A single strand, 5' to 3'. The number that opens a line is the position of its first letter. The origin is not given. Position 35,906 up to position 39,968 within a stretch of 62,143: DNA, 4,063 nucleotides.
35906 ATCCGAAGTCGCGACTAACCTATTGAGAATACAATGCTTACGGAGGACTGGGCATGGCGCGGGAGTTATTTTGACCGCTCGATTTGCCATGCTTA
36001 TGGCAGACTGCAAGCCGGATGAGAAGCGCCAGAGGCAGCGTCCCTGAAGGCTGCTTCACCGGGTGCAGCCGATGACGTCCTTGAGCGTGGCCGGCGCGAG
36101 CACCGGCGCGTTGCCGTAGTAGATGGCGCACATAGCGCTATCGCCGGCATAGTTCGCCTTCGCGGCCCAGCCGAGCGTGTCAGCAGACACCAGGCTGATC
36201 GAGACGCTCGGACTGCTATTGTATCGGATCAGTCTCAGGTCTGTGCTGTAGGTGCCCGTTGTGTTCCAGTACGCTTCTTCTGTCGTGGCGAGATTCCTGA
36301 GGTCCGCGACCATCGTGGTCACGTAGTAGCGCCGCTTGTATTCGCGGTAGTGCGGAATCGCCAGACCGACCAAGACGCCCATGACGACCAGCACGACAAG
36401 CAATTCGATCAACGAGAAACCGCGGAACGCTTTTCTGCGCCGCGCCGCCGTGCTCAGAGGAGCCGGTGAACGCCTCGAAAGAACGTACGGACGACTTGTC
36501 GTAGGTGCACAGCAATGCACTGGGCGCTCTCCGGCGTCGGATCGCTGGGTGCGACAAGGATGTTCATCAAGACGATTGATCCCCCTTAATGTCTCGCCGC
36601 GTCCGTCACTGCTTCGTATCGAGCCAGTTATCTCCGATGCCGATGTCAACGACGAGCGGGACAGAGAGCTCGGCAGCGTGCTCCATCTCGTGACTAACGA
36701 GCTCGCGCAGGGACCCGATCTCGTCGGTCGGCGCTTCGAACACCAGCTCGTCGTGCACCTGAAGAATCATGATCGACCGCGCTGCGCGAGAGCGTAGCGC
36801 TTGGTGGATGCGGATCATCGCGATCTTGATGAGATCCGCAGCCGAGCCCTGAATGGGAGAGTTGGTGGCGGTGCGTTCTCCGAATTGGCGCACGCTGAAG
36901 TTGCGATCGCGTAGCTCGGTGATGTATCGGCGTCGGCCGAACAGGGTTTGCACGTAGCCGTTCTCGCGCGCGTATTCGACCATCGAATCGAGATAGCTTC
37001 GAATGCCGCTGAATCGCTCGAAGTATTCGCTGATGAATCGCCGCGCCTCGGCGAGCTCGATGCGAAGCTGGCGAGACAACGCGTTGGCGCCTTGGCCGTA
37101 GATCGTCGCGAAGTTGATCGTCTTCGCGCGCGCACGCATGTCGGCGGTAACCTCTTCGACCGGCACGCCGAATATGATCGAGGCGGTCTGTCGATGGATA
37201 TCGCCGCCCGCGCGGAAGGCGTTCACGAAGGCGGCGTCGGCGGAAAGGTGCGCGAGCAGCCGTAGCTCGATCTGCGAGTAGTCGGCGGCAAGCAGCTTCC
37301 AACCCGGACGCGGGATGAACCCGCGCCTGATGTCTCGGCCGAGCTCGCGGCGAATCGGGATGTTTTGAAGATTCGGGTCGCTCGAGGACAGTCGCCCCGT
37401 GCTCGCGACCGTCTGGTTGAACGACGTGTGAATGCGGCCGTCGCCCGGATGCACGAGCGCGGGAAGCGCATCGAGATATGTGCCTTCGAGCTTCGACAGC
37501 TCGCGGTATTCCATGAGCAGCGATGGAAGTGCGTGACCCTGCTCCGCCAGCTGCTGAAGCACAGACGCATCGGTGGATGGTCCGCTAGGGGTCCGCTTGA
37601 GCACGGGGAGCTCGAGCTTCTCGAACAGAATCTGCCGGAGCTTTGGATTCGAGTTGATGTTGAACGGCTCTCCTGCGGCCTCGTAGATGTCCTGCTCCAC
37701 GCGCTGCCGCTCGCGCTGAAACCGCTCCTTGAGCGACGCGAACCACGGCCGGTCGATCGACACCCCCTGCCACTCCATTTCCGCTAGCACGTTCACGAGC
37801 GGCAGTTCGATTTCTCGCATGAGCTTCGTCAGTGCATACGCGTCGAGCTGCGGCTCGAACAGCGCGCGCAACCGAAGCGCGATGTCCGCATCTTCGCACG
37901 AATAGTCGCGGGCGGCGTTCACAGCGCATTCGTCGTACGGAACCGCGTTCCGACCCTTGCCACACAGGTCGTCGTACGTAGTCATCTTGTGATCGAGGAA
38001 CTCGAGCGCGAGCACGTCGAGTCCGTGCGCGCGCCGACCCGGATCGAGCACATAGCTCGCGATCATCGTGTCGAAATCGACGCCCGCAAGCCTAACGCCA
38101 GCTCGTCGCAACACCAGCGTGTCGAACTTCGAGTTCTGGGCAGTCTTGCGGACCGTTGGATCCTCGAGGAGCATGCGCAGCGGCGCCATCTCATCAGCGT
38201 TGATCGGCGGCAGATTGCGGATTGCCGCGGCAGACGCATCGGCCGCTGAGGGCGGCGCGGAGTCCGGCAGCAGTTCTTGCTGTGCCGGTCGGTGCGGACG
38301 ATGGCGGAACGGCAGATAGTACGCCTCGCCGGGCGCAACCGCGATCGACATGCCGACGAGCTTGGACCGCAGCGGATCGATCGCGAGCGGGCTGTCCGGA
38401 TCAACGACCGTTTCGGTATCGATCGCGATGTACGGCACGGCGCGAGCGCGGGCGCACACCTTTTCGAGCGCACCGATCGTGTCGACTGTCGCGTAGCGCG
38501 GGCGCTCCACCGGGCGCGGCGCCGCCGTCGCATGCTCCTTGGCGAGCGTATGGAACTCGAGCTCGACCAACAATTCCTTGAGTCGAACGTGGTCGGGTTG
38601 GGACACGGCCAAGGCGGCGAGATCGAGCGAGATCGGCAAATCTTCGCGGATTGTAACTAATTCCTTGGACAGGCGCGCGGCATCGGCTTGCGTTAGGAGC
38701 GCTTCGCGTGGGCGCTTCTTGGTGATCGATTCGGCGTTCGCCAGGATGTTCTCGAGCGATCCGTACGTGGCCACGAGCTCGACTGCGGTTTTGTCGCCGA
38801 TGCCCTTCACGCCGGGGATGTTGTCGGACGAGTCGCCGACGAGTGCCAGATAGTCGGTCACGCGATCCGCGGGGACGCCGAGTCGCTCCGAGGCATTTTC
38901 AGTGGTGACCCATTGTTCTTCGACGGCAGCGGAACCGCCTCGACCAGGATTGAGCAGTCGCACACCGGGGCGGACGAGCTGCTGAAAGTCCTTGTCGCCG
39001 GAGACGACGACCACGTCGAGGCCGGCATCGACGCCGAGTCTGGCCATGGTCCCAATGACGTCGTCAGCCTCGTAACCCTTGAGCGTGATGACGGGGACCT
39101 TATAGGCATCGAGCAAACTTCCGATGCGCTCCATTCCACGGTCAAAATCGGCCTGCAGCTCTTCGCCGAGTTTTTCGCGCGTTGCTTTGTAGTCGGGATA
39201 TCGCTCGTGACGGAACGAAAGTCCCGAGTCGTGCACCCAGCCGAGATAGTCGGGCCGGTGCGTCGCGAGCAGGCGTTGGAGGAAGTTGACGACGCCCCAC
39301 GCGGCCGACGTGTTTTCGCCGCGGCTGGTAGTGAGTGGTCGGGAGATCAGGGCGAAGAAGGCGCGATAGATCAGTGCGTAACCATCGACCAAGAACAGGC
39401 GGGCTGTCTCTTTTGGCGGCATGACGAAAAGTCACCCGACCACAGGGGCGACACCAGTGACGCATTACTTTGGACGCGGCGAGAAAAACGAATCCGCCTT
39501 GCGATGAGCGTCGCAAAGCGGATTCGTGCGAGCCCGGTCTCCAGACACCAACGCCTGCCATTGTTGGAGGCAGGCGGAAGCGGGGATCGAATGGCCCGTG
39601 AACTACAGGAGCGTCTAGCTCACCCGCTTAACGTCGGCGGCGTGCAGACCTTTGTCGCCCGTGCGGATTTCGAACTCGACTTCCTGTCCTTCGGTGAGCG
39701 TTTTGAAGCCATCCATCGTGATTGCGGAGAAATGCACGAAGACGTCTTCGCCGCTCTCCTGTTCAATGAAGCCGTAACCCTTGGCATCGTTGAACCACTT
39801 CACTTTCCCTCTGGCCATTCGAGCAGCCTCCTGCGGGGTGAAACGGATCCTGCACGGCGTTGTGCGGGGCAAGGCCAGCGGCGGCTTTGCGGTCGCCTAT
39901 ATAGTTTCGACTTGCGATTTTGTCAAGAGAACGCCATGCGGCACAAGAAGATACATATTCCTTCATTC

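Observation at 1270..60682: Heptamer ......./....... (consensus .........) occurs about once per 1.2 kb and is written into genes on both strands through rare codons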

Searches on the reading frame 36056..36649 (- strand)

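Call 21: search_protein_families(library=pfam, proteins=[window:36056-36649:-])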
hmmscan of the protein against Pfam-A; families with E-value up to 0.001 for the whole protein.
window:36056-36649:- (197 aa): 1 family
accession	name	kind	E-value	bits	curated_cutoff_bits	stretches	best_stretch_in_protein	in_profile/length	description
PF07963.17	N_methyl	-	2.9e-07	30.2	21.2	1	72-97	1-26/27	Prokaryotic N-terminal methylation motif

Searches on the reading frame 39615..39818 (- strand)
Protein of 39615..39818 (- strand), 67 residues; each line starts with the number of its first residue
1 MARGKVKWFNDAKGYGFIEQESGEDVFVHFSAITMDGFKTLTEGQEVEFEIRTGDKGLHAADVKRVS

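Call 21: search_protein_families(library=pfam, proteins=[window:39615-39818:-])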
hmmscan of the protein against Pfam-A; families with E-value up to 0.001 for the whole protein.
window:39615-39818:- (67 aa): 1 family
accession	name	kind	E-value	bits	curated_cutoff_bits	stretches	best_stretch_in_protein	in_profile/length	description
PF00313.28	CSD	-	2.7e-29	101.3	27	1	3-65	2-65/66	'Cold-shock' DNA-binding domain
